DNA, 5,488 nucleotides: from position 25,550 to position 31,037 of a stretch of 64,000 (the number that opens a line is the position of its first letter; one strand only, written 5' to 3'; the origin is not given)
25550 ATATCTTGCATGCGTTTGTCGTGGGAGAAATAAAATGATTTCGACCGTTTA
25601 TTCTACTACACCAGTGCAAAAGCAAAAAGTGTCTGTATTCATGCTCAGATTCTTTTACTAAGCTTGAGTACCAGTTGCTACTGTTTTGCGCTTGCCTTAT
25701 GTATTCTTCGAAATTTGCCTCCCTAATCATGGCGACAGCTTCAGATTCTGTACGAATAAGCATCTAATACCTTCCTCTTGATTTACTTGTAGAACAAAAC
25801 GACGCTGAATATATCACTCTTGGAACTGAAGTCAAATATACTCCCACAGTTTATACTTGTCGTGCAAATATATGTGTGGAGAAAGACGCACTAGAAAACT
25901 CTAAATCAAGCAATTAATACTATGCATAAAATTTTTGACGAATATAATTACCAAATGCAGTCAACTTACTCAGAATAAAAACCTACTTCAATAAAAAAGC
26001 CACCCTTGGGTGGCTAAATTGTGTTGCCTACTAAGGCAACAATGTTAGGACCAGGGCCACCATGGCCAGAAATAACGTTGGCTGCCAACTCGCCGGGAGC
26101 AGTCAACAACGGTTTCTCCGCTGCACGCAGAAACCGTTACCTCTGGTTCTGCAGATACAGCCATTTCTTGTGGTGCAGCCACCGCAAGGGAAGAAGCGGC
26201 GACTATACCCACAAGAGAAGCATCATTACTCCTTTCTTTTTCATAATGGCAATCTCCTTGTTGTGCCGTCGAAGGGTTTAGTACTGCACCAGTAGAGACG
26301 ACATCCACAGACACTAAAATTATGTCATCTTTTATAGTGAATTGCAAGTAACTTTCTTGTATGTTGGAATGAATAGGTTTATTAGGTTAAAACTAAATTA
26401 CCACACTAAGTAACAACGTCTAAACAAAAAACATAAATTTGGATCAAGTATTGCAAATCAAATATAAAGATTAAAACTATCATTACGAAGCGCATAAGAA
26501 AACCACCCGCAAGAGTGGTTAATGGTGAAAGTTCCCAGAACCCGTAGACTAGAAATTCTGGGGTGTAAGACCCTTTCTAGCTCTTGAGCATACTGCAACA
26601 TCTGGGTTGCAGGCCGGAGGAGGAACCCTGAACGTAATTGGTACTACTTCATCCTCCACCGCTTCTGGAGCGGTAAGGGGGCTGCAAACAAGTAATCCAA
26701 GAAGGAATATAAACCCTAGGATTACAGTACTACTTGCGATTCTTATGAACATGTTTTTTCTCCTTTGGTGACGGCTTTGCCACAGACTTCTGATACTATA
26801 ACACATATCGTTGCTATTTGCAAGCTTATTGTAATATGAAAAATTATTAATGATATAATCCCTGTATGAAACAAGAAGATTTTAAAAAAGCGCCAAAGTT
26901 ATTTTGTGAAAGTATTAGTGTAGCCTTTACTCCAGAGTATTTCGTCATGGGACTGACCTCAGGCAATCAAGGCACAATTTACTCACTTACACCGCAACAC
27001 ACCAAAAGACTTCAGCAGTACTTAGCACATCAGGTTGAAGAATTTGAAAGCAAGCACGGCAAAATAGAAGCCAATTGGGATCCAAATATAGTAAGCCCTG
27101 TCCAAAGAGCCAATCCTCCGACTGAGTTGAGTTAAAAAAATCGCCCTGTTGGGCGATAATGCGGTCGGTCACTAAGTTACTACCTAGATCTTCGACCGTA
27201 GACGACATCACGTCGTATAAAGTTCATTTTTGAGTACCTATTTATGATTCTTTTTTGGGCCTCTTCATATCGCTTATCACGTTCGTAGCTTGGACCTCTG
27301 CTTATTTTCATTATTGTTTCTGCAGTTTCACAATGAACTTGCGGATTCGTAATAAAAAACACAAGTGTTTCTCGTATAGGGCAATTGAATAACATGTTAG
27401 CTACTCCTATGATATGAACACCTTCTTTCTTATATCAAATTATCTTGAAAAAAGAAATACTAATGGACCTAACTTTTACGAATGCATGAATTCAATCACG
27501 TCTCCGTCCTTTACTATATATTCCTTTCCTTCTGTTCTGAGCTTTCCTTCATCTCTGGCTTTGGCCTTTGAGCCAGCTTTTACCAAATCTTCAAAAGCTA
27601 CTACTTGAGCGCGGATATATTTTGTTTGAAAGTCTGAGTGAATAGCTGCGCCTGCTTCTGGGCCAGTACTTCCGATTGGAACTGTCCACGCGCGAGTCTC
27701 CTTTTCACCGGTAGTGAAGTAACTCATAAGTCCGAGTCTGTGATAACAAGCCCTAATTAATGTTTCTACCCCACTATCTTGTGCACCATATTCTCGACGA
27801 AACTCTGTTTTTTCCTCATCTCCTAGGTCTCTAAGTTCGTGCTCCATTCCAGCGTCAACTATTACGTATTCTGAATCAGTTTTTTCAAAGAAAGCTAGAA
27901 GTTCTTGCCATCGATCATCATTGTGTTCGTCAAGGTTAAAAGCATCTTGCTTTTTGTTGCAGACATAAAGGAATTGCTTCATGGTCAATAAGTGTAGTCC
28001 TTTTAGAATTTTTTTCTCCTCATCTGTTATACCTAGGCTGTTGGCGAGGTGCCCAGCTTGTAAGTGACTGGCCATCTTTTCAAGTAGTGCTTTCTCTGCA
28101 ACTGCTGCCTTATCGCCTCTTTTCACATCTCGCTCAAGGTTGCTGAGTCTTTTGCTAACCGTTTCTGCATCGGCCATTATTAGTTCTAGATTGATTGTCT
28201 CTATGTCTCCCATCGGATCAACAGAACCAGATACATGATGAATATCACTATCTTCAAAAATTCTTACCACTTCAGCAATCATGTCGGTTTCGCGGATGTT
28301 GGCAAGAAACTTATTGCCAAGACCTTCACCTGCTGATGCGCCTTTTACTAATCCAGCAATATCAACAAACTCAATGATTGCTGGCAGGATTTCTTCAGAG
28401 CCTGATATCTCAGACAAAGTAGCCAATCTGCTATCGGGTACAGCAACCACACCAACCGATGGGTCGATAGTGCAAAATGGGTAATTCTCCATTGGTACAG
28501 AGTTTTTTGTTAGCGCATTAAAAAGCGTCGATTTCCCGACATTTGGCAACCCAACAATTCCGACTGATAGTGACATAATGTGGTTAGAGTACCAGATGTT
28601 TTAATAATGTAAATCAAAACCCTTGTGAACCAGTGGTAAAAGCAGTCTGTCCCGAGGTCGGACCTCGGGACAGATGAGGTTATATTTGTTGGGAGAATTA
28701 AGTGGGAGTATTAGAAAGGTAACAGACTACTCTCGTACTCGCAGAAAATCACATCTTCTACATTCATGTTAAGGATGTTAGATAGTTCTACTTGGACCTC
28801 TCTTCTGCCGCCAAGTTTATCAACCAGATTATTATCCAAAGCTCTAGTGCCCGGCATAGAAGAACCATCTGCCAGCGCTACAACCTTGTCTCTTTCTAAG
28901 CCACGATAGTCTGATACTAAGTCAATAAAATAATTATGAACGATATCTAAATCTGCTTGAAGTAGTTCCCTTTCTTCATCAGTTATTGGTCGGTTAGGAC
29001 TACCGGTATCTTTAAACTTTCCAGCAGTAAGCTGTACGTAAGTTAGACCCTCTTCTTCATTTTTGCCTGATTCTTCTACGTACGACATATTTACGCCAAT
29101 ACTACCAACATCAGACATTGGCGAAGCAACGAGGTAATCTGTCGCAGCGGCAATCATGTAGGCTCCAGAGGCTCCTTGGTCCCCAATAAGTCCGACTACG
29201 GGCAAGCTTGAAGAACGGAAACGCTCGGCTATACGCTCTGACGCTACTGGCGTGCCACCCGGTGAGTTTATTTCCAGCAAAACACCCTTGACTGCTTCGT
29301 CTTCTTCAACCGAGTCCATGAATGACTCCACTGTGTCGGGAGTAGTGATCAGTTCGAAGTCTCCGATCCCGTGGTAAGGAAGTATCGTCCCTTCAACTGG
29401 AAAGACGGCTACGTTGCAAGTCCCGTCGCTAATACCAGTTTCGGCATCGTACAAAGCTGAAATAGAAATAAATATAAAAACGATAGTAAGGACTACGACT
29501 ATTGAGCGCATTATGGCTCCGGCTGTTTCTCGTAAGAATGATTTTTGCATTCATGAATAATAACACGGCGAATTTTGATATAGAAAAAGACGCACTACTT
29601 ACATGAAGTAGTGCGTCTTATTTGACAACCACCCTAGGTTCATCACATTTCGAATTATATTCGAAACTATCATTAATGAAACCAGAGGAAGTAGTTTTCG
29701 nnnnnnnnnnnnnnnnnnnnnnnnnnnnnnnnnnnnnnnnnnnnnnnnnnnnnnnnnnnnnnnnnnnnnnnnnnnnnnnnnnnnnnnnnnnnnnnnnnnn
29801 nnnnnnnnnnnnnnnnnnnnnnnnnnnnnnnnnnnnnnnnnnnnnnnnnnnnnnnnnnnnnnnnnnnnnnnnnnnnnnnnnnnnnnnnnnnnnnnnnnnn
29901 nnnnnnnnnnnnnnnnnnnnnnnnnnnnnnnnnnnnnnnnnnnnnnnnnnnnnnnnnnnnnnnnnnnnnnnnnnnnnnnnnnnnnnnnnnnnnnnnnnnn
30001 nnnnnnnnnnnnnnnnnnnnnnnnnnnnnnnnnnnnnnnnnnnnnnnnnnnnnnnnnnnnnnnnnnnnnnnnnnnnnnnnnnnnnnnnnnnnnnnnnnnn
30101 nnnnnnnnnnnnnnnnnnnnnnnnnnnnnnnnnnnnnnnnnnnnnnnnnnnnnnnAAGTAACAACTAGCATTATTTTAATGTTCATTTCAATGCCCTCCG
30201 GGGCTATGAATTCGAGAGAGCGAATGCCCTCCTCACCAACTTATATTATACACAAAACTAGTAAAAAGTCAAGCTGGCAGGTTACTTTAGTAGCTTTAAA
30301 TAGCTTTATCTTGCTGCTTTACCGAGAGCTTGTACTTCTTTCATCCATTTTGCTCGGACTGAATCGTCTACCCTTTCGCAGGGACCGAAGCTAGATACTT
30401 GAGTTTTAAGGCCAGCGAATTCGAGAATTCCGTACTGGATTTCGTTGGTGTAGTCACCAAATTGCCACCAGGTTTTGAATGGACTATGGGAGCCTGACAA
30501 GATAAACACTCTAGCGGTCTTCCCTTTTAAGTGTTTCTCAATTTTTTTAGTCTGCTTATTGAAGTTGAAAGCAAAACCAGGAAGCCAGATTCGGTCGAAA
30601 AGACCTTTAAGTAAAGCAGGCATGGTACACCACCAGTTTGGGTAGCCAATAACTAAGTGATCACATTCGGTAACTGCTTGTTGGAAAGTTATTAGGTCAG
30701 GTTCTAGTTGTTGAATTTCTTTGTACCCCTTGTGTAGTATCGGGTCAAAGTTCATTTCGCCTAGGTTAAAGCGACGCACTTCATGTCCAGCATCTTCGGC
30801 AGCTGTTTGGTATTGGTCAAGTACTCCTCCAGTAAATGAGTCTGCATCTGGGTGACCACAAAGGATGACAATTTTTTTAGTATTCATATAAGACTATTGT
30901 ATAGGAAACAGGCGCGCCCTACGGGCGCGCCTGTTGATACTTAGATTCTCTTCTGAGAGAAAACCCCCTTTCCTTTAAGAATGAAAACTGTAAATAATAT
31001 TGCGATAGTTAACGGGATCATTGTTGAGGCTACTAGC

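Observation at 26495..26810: Intact gene for a small secreted disulfide-loop peptide with its own Shine-Dalgarno site and terminator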

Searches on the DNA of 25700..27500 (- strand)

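Call 8: search_rna_families(source=window, start=25700, end=27500, threshold=evalue, max_evalue=5)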
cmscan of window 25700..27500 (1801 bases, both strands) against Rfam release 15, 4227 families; matches with E-value up to 5: 5.
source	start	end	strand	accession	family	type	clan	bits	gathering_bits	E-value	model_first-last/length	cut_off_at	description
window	25931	26022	-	RF02900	AaHKsRNA82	Gene; sRNA;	-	26.6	51.4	0.22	1-81/81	no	Aggregatibacter sRNA 82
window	25990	26055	-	RF01859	Phe_leader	Cis-reg; leader;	-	23.8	55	0.39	1-125/125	no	Phenylalanine leader peptide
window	25994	26047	-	RF00078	MicA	Gene; sRNA;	-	23.2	41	0.96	18-75/75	no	MicA sRNA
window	27404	27467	+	RF01605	plasmodium_snoR30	Gene; snRNA; snoRNA; CD-box;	-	21.1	43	4.2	1-74/74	no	small nucleolar RNA snoR30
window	25843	25887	-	RF01104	SBWMV2_UPD-PKb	Cis-reg;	-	17.3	39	3.3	1-29/29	no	Pseudoknot of upstream pseudoknot domain (UPD) of the 3'UTR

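Call 43: search_dna_similar(query=window:25840-26860:-, collection=phages, mode=distant, max_evalue=0.01, max_rows=10)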
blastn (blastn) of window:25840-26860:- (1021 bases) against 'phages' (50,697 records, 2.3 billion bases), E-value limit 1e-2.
No match.

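Call 44: search_dna_similar(query=window:25840-26860:-, collection=plasmids, mode=distant, max_evalue=0.01, max_rows=10)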
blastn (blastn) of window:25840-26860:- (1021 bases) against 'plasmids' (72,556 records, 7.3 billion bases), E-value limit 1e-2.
No match.

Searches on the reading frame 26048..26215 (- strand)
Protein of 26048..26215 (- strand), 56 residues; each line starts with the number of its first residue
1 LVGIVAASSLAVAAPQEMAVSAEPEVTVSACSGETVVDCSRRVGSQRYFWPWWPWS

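Call 33: find_related_loci(query=window:26048-26215:-, collection=metagenome_contigs, flank=4000)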
Query seq(56 aa) (56 aa) in metagenome_contigs; peptide patterns used: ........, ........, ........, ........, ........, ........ (x = any residue, [..] = any of these).
600 stretches matched a pattern, but none encodes a relative of the query by tblastn (E <= 1e-3).
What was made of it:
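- Tried and rejected: A metagenome scan with pep2 did not recover even the known JGI contig (call 33), so that negative result is weak.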

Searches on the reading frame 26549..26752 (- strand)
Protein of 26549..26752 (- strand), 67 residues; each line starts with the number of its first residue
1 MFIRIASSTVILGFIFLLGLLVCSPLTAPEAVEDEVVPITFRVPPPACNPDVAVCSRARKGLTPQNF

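Call 7: search_protein_families(library=pfam, proteins=[window:26549-26752:-], max_evalue=0.01)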
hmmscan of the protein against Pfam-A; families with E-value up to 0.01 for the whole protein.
window:26549-26752:- (67 aa): 0 families

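Call 11: find_homologous_proteins(query=window:26549-26752:-, max_evalue=10)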
Query window:26549-26752:- (67 aa): 1 proteins with E <= 10 among 1 candidates.
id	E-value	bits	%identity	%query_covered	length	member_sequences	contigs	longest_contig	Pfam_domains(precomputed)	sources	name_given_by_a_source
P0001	3.2e-36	139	100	100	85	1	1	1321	-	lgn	-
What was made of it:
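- Checked: The databases hold that same 85-aa call as P0001 (call 11).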

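Call 19: search_protein_representatives(protein=window:26549-26752:-)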
Query: 67 residues. Proteins with E-value up to 0.001 (for the whole library): 2; up to 1e-10: 1; up to 1e-30: 1. The best 2 are listed.
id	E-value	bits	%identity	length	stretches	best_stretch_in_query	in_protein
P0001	1.0e-36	139.4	100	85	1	1-67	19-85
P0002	8.1e-06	41.9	31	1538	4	17-55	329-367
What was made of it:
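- On Any described protein family: Only self-hits in 5.8 billion clusters (call 11) and 1.84 billion representatives (call 19).
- Only self-hits in all protein searches (calls 11, 19). No homologues keep the Cys pair (call 19).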

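Call 22: find_encoding_contigs(protein=P0001, flank=10000)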
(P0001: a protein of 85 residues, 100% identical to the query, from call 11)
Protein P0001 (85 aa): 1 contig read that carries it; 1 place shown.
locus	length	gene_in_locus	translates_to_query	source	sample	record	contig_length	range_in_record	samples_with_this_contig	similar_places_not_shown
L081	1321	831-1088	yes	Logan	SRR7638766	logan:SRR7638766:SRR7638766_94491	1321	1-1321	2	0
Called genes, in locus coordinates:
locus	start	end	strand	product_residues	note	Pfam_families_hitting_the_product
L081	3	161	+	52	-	?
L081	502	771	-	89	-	-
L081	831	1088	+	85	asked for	-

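Call 31: find_related_loci(query=window:26549-26752:-, collection=metagenome_contigs, flank=4000)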
Query window:26549-26752:- (67 aa) in metagenome_contigs; peptide patterns used: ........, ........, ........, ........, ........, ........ (x = any residue, [..] = any of these).
600 stretches matched a pattern, but none encodes a relative of the query by tblastn (E <= 1e-3).

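Call 32: find_related_loci(query=window:26549-26752:-, collection=viral_contigs, flank=4000)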
Query window:26549-26752:- (67 aa) in viral_contigs; peptide patterns used: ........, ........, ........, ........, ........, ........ (x = any residue, [..] = any of these).
45 stretches matched a pattern, but none encodes a relative of the query by tblastn (E <= 1e-3).
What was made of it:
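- There is no homologue in 1.84 billion cluster representatives or 5.8 billion clusters, so no conservation and no dN/dS (calls 11, 19, 31, 32).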

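Call 48: search_protein_families(library=phrogs, proteins=[window:26549-26752:-], max_evalue=0.1)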
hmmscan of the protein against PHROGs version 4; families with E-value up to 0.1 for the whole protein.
window:26549-26752:- (67 aa): 0 families

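Call 49: search_protein_families(library=ncbifam, proteins=[window:26549-26752:-], max_evalue=0.1)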
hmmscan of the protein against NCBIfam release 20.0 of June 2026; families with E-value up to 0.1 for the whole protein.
window:26549-26752:- (67 aa): 0 families

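Call 60: predict_structure(protein=window:26549-26752:-)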
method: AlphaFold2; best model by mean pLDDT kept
length: 67 residues; sequences in the alignment: 1
mean_pLDDT: 64.2   pTM: 0.33
mean pLDDT of the five models: 64.2, 63.2, 63.1, 62.8, 60.4
residues with pLDDT >= 90: 7; 70-90: 16; 50-70: 29; < 50: 15
segments of 3 or more residues with pLDDT < 50: 36-38, 59-62, 64-67
pLDDT, mean of each block of 10 residues (from residue 1): 85 91 63 53 56 53 44
secondary structure, 60 per line:
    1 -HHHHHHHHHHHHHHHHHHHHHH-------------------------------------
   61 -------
elements in order: H2-23
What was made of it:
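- AlphaFold2 gives a confident helix over residues 2-23 and a disordered tail (call 60). A small peptide with one hydrophobic helix (call 60).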

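Call 69: search_protein_families(library=padloc, proteins=[window:26549-26752:-], max_evalue=0.01)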
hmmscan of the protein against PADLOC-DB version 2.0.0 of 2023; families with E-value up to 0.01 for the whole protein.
window:26549-26752:- (67 aa): 0 families

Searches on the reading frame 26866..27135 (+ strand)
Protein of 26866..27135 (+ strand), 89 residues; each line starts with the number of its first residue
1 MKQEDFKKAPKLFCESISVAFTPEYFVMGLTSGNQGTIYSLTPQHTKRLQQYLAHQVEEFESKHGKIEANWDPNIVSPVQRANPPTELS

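Call 7: search_protein_families(library=pfam, proteins=[window:26866-27135:+], max_evalue=0.01)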
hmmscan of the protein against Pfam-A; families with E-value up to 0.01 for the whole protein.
window:26866-27135:+ (89 aa): 1 family
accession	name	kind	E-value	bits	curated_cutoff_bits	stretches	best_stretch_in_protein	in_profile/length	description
PF11950.13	DUF3467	-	0.00012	22.5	25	1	41-68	64-91/92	Protein of unknown function (DUF3467)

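Call 48: search_protein_families(library=phrogs, proteins=[window:26866-27135:+], max_evalue=0.1)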
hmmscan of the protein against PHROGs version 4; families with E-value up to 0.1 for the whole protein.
window:26866-27135:+ (89 aa): 1 family
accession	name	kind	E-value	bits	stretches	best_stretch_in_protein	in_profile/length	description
phrog_7919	-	unknown function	0.022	16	1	41-68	60-87/105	-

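Call 49: search_protein_families(library=ncbifam, proteins=[window:26866-27135:+], max_evalue=0.1)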
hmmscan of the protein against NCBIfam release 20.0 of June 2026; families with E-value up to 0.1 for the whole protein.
window:26866-27135:+ (89 aa): 0 families

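Call 69: search_protein_families(library=padloc, proteins=[window:26866-27135:+], max_evalue=0.01)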
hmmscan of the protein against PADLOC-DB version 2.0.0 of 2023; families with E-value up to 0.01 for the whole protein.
window:26866-27135:+ (89 aa): 0 families

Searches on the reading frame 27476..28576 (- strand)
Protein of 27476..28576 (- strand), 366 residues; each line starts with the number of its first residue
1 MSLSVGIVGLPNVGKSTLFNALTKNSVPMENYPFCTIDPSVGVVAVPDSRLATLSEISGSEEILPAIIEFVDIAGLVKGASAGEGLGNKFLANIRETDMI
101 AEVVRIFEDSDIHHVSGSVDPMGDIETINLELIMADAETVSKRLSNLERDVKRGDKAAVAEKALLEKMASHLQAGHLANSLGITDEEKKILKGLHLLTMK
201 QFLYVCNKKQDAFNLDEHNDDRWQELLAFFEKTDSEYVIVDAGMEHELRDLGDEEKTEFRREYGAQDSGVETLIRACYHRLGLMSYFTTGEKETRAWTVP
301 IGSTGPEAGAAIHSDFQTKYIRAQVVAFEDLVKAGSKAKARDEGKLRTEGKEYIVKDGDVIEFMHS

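Call 7: search_protein_families(library=pfam, proteins=[window:27476-28576:-], max_evalue=0.01)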
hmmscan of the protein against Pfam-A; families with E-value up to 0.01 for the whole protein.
window:27476-28576:- (366 aa): 4 families
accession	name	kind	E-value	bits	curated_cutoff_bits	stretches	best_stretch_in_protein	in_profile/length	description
PF06071.19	YchF-GTPase_C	-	4.3e-32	110.5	27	1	283-364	1-82/84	Protein of unknown function (DUF933)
PF01926.29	MMR_HSR1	-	2.7e-21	76.2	21.9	1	5-107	2-85/113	50S ribosome-binding GTPase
PF02421.24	FeoB_N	-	5.7e-08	32.9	27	1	5-48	3-46/156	Ferrous iron transport protein B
PF13238.12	AAA_18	-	0.0029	18.5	29.4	0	5-25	1-21/128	AAA domain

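Call 13: find_related_loci(query=window:27476-28576:-, collection=genome_contigs, flank=6000)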
Query window:27476-28576:- (366 aa) in genome_contigs; peptide patterns used: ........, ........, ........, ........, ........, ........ (x = any residue, [..] = any of these).
314 stretches matched a pattern; 231 encode a relative of the query (tblastn E <= 1e-3); the best 80 are kept; 80 distinct loci.
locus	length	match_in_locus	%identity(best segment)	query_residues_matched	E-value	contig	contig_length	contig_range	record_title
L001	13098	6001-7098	95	1-366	0e+0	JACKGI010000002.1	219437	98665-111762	MAG: Candidatus Nomurabacteria bacterium isolate HK-STAS-PATE-30 HK-STAS-PATE-30_2, whole genome shotgun sequence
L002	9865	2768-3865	87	1-366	0e+0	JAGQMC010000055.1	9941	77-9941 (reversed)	MAG: Candidatus Kaiserbacteria bacterium isolate HKST-UBA32 k127_3747131, whole genome shotgun sequence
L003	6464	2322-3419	86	1-366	0e+0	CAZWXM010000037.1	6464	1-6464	MAG TPA_asm: uncultured Candidatus Saccharibacteria bacterium isolate SRP286056_co2_553 genome assembly, contig: NODE_20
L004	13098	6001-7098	84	1-366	0e+0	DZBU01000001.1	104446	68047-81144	MAG TPA_asm: Candidatus Elulimicrobium sp. isolate SulCav_PC08_66_47_31 SulCav_PC08-66_48_length_104446_cov_17.828635, w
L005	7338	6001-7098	85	1-366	0e+0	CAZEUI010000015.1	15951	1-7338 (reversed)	MAG TPA_asm: uncultured Candidatus Saccharibacteria bacterium isolate binchicken_co53_23 genome assembly, contig: NODE_2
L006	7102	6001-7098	83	1-366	0e+0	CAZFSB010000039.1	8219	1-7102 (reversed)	MAG TPA_asm: uncultured Candidatus Saccharibacteria bacterium isolate SRP319275_co4_64 genome assembly, contig: NODE_607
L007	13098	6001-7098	84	1-366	0e+0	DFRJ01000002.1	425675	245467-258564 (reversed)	MAG TPA_asm: Patescibacteria group bacterium UBA3466 UBA3466_contig_839, whole genome shotgun sequence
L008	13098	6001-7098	83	1-366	0e+0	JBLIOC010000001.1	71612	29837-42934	MAG: Candidatus Paceibacteria bacterium isolate 3300053785_176 Ga0535658_0000373, whole genome shotgun sequence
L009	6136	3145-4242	82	1-366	0e+0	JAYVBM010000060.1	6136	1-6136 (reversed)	MAG: Candidatus Paceibacterota bacterium isolate GL28_UP_metabat_94 GL28_UP_metabat_94_59, whole genome shotgun sequence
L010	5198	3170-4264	83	1-365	0e+0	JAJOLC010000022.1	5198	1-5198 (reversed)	MAG: Candidatus Paceibacterota bacterium isolate MAG-712 c_000000000832, whole genome shotgun sequence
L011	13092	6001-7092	81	3-366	0e+0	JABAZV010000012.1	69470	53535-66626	MAG: Patescibacteria group bacterium isolate HE327_NSB044 NODE_506_length_69470_cov_5.007693, whole genome shotgun seque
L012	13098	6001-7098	80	1-366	0e+0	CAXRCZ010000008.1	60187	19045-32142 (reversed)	MAG: Candidatus Paceibacteria bacterium isolate CJ05B_2.98 genome assembly, contig: k141_356684, whole genome shotgun se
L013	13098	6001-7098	82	1-366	0e+0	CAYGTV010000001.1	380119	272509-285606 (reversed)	MAG TPA_asm: uncultured Candidatus Saccharibacteria bacterium isolate ERP117304_co2_145 genome assembly, contig: NODE_23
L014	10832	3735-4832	81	1-366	0e+0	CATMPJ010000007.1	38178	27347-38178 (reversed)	MAG: uncultured bacterium isolate SRR3962773_bin.21_MetaWRAP_v1.3_MAG genome assembly, contig: ERZ505245.311, whole geno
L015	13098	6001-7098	81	1-366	0e+0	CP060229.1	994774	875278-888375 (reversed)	MAG: Candidatus Nomurabacteria bacterium isolate HK-STAS-PATE-25 chromosome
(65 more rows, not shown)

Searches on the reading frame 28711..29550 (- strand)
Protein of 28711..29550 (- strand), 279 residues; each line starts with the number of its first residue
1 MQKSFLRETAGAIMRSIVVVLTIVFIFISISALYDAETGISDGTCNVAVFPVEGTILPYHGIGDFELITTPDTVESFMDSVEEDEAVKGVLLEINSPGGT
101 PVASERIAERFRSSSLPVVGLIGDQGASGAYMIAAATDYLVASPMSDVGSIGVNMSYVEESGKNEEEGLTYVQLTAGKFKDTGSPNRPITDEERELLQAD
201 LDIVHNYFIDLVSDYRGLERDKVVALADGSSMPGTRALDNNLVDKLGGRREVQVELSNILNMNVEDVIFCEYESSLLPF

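Call 7: search_protein_families(library=pfam, proteins=[window:28711-29550:-], max_evalue=0.01)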
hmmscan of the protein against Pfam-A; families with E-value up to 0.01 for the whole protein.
window:28711-29550:- (279 aa): 3 families
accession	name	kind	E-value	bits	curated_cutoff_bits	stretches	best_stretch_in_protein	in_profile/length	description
PF01343.23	Peptidase_S49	-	1.8e-32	112.9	24.9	1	111-257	2-148/154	Peptidase family S49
PF25145.1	NfeD1b_N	-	7.4e-08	32.6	40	1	83-153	27-97/189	NfeD1b, N-terminal domain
PF01972.22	SDH_protease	-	0.0064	16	31.3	1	59-150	64-154/286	ClpP-like SDH-type serine proteinase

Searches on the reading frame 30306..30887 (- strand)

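Call 71: search_protein_families(library=pfam, proteins=[window:30306-30887:-], max_evalue=0.001)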
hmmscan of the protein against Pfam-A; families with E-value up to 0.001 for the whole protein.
window:30306-30887:- (193 aa): 2 families
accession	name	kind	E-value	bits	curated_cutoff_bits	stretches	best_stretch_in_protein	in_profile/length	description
PF02525.22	Flavodoxin_2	-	1.3e-31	110.2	27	1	4-162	1-169/198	Flavodoxin-like fold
PF03358.20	FMN_red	-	8.9e-17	61.5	24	1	5-133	2-117/152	NADPH-dependent FMN reductase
